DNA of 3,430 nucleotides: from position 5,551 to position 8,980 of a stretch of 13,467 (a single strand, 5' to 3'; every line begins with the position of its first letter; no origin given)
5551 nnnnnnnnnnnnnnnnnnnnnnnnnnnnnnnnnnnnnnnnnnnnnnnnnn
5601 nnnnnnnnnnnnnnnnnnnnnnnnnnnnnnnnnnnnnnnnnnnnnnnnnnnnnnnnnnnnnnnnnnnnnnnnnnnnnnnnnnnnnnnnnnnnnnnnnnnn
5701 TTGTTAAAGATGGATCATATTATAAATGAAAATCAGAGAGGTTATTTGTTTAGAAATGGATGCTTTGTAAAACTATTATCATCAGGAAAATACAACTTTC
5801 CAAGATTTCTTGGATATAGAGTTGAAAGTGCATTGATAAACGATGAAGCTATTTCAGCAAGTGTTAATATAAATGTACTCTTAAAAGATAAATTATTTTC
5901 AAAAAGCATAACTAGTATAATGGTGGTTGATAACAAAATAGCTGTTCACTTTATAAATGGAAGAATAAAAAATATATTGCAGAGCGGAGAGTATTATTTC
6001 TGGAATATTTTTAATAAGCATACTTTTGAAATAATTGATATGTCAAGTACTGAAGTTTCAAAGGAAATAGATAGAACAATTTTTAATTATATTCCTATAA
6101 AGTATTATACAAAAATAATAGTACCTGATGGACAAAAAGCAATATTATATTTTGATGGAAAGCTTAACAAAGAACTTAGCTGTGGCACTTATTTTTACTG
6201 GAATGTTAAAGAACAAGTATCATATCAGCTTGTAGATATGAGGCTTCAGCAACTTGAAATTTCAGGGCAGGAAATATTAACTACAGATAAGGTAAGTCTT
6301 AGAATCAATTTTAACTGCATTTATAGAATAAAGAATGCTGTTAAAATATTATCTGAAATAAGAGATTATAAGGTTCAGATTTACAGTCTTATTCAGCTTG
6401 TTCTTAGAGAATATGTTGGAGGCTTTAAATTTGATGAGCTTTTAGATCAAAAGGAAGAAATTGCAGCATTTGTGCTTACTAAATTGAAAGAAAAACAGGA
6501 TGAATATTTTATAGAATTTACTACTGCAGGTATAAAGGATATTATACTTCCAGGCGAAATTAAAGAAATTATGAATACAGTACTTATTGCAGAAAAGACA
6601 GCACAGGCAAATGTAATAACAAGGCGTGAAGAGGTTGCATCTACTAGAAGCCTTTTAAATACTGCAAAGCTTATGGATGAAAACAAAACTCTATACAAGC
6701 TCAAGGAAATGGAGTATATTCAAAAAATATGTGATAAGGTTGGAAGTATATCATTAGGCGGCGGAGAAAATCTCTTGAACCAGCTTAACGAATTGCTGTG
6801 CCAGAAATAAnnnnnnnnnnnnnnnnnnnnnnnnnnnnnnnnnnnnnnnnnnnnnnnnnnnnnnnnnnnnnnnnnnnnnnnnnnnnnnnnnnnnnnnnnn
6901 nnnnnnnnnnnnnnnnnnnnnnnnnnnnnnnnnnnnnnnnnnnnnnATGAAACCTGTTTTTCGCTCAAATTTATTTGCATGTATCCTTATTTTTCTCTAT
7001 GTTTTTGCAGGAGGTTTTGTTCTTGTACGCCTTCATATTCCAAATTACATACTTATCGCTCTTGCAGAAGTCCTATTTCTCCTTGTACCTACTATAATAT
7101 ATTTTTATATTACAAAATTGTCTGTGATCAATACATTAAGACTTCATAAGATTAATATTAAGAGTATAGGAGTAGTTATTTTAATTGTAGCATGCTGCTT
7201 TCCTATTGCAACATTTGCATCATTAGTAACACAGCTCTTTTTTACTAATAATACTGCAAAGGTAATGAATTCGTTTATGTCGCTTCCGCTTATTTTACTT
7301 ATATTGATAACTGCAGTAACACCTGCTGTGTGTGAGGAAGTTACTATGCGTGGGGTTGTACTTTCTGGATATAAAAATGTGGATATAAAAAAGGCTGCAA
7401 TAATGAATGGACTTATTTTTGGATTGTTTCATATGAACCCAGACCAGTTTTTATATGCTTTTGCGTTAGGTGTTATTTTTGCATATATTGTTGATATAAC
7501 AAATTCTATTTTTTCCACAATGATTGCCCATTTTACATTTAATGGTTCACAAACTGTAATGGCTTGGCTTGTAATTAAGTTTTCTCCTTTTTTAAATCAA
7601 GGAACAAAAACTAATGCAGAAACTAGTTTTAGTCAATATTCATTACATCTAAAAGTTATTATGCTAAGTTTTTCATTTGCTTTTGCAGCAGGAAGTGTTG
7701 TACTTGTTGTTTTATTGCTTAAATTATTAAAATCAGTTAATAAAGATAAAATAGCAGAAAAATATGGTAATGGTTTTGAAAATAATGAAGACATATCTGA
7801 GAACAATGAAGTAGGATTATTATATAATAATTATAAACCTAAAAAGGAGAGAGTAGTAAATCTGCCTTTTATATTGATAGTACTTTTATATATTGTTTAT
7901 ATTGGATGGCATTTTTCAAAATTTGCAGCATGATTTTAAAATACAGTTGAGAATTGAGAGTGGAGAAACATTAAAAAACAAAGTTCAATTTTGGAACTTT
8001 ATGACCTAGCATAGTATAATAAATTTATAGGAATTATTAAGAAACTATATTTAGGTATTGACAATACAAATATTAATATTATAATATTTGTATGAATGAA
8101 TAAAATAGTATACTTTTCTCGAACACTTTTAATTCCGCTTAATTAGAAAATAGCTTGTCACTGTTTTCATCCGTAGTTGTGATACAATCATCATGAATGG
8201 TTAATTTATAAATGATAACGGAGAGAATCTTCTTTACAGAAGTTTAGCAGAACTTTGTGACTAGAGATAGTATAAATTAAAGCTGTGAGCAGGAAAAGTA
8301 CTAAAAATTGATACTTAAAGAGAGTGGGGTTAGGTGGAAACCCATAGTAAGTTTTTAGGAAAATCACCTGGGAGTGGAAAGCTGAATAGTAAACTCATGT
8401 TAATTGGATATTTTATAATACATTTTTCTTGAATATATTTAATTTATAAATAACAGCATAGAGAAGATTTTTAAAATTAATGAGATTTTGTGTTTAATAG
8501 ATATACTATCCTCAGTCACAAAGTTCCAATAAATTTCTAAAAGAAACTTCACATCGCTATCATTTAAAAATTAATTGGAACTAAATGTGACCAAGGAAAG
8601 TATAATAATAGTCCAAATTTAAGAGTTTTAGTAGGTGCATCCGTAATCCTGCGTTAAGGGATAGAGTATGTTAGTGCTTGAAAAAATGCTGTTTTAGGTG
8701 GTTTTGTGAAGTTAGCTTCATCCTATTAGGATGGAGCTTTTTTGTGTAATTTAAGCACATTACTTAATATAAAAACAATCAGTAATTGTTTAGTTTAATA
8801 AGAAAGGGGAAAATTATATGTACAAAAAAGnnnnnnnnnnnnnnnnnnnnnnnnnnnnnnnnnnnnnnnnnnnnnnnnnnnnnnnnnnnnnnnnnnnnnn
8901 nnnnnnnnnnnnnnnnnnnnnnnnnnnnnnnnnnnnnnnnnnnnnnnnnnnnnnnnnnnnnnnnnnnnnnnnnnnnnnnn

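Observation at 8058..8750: Unusually long (~730 nt) ileS leader: T-box Stem-I-like region and T-box/terminator separated by an inserted repeat element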

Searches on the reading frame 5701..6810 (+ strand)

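Call 12: search_protein_families(library=pfam, proteins=[window:5701-6810:+])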
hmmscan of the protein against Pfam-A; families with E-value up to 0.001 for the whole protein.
window:5701-6810:+ (369 aa): 2 families
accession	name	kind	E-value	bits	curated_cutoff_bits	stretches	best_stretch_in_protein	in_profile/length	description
PF01145.31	Band_7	-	4.3e-28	99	23.6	1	140-311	2-175/176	SPFH domain / Band 7 family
PF13421.11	Band_7_1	-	4.8e-05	23.5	24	0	227-293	137-205/211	SPFH domain-Band 7 family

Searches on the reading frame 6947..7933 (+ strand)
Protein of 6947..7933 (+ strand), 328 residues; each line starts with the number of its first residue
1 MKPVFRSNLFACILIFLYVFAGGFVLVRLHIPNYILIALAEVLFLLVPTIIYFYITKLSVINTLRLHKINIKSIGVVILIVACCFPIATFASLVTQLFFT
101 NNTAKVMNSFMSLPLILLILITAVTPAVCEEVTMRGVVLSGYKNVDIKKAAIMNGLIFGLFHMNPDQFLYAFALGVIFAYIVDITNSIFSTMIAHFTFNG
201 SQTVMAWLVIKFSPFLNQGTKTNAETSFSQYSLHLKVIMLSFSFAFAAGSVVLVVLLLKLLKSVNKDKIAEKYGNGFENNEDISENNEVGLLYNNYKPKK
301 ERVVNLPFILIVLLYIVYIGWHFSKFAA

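Call 12: search_protein_families(library=pfam, proteins=[window:6947-7933:+])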
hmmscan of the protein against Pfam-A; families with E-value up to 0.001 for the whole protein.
window:6947-7933:+ (328 aa): 1 family
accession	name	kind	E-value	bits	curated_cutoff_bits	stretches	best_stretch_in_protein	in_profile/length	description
PF02517.21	Rce1-like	-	2.8e-19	69.6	22.4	1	115-200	4-92/93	Type II CAAX prenyl endopeptidase Rce1-like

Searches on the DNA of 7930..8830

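Call 4: search_rna_families(source=window, start=7930, end=8830, threshold=evalue, max_evalue=10, show_alignments=5)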
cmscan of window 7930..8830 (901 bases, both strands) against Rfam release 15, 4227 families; matches with E-value up to 10: 12.
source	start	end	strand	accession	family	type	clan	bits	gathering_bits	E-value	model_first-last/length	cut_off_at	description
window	8276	8385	+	RF00230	T-box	Cis-reg; leader;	-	67.1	93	3.1e-14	1-219/219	no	T-box leader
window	8513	8593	-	RF03284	mir-4637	Gene; miRNA;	-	26.6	89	0.01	1-84/84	no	mir-4637 microRNA precursor family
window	8500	8605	-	RF03926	MIR1435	Gene; miRNA;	-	24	94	0.54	1-186/186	no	MIR1435 microRNA precursor family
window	8499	8605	-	RF03601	MIR7993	Gene; miRNA;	-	23.5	100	0.13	1-138/138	no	MIR7993 microRNA precursor family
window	8714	8768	-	RF02844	RefA9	Gene; antisense;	-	21.1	49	1.4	1-64/64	no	Enterococcus sRNA A9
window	8565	8728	+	RF00230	T-box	Cis-reg; leader;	-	20.3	93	0.037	1-219/219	no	T-box leader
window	8714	8791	-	RF02822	Srn266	Gene; sRNA;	-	19.7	63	1.8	1-112/112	no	Streptococcus RNA 266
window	8700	8743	+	RF02386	sau-19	Gene; sRNA;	-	18.7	80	2.1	1-75/75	no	Staphylococcus sRNA sau-19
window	8681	8752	+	RF02732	JA04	Gene; sRNA;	-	18.3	81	9.8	1-81/81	no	Aggregatibacter sRNA JA04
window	8504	8603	-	RF03839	MIR2599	Gene; miRNA;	-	15.9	120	5.8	1-132/132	no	MIR2599 microRNA precursor family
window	7959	8000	-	RF00493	snoU2-30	Gene; snRNA; snoRNA; CD-box;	-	15.6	60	8.5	13-57/70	no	Small nucleolar RNA U2-30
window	8168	8191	-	RF03010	mcrA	Gene; sRNA;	-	11.7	57.6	3.9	1-51/51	no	mcrA RNA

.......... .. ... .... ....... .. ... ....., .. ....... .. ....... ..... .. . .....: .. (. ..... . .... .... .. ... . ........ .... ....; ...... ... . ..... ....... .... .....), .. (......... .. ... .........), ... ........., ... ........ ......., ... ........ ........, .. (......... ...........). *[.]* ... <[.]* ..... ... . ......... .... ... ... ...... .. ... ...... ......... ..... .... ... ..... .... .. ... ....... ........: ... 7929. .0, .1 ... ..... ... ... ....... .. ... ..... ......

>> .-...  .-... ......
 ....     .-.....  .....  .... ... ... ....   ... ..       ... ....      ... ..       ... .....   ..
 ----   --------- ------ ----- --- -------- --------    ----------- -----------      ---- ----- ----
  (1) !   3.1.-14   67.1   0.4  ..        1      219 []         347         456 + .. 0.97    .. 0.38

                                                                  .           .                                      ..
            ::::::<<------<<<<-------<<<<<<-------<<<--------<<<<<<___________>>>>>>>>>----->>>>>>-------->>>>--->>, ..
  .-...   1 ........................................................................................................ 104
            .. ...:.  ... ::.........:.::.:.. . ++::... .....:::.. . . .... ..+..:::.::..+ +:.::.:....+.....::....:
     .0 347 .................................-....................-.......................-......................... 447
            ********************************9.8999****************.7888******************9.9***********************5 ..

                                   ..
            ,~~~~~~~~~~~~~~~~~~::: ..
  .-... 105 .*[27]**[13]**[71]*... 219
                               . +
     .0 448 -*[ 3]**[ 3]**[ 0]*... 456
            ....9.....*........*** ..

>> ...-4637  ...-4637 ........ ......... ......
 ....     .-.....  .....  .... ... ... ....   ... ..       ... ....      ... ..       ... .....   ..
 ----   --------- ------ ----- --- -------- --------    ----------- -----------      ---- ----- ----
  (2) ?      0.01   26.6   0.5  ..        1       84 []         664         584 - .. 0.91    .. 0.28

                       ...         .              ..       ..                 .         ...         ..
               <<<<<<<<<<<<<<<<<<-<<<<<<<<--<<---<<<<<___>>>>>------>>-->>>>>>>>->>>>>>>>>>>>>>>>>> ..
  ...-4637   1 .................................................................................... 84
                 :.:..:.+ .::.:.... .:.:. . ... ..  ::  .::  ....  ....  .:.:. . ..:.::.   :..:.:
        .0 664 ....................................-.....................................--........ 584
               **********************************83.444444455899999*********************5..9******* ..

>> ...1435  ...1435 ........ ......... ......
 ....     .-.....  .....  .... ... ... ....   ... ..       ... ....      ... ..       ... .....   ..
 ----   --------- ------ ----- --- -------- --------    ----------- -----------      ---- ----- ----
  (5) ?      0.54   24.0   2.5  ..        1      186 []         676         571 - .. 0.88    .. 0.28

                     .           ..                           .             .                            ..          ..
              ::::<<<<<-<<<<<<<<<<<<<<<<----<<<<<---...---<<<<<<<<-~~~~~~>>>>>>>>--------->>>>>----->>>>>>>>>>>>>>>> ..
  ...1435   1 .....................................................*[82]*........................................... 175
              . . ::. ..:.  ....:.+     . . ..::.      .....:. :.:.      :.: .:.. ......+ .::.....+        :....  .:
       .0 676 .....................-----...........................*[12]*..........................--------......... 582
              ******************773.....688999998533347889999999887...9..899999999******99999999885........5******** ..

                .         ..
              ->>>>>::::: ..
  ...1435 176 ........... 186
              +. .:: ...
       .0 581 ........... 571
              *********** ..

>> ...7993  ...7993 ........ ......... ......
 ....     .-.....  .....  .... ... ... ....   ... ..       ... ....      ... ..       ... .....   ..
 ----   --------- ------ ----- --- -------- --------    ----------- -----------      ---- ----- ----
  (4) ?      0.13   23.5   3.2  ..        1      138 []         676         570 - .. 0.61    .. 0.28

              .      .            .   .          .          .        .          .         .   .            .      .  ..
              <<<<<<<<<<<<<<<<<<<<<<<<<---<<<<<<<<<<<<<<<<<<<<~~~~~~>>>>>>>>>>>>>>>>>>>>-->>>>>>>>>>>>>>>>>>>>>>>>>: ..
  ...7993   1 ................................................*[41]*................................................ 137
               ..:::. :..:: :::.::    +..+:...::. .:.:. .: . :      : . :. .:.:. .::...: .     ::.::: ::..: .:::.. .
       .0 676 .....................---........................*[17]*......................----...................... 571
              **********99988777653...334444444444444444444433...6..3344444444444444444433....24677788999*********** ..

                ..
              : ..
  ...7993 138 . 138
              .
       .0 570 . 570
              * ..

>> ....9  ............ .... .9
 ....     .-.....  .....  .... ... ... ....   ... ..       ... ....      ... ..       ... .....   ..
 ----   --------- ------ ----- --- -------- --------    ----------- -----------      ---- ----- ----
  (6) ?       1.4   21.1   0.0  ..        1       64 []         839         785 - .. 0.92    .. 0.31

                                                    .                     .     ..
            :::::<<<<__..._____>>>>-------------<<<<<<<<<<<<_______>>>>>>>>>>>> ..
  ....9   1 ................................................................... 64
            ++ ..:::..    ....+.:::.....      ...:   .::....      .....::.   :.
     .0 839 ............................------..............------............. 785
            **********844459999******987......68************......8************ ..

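Call 10: search_rna_families(source=window, start=8600, end=8770, threshold=evalue, max_evalue=10, show_alignments=2)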
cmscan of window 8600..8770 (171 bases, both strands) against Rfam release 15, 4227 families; matches with E-value up to 10: 9.
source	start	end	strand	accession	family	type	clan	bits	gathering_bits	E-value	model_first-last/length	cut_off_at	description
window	8714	8768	-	RF02844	RefA9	Gene; antisense;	-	21.1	49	0.27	1-64/64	no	Enterococcus sRNA A9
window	8680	8760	-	RF00616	LhrC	Gene; sRNA;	CL00114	19.8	110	0.6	1-111/111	no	Listeria LhrC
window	8700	8743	+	RF02386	sau-19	Gene; sRNA;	-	18.7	80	0.4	1-75/75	no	Staphylococcus sRNA sau-19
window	8681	8752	+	RF02732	JA04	Gene; sRNA;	-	18.3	81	1.9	1-81/81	no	Aggregatibacter sRNA JA04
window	8644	8747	+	RF00515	PyrR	Cis-reg;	-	17.1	54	2.8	1-115/115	no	PyrR binding site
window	8600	8728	+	RF00230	T-box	Cis-reg; leader;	-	16.7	93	0.058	108-219/219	5'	T-box leader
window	8674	8748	+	RF02371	PyrG_leader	Cis-reg; leader;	-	16.1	65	7.5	1-78/78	no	PyrG leader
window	8661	8745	+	RF00437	HLE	Cis-reg;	-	14.2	60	1.2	1-130/130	no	Hairy RNA localisation element (HLE)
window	8707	8765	-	RF01419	IsrR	Gene; antisense;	-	9.1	52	8.5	93-187/187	no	Antisense RNA which regulates isiA expression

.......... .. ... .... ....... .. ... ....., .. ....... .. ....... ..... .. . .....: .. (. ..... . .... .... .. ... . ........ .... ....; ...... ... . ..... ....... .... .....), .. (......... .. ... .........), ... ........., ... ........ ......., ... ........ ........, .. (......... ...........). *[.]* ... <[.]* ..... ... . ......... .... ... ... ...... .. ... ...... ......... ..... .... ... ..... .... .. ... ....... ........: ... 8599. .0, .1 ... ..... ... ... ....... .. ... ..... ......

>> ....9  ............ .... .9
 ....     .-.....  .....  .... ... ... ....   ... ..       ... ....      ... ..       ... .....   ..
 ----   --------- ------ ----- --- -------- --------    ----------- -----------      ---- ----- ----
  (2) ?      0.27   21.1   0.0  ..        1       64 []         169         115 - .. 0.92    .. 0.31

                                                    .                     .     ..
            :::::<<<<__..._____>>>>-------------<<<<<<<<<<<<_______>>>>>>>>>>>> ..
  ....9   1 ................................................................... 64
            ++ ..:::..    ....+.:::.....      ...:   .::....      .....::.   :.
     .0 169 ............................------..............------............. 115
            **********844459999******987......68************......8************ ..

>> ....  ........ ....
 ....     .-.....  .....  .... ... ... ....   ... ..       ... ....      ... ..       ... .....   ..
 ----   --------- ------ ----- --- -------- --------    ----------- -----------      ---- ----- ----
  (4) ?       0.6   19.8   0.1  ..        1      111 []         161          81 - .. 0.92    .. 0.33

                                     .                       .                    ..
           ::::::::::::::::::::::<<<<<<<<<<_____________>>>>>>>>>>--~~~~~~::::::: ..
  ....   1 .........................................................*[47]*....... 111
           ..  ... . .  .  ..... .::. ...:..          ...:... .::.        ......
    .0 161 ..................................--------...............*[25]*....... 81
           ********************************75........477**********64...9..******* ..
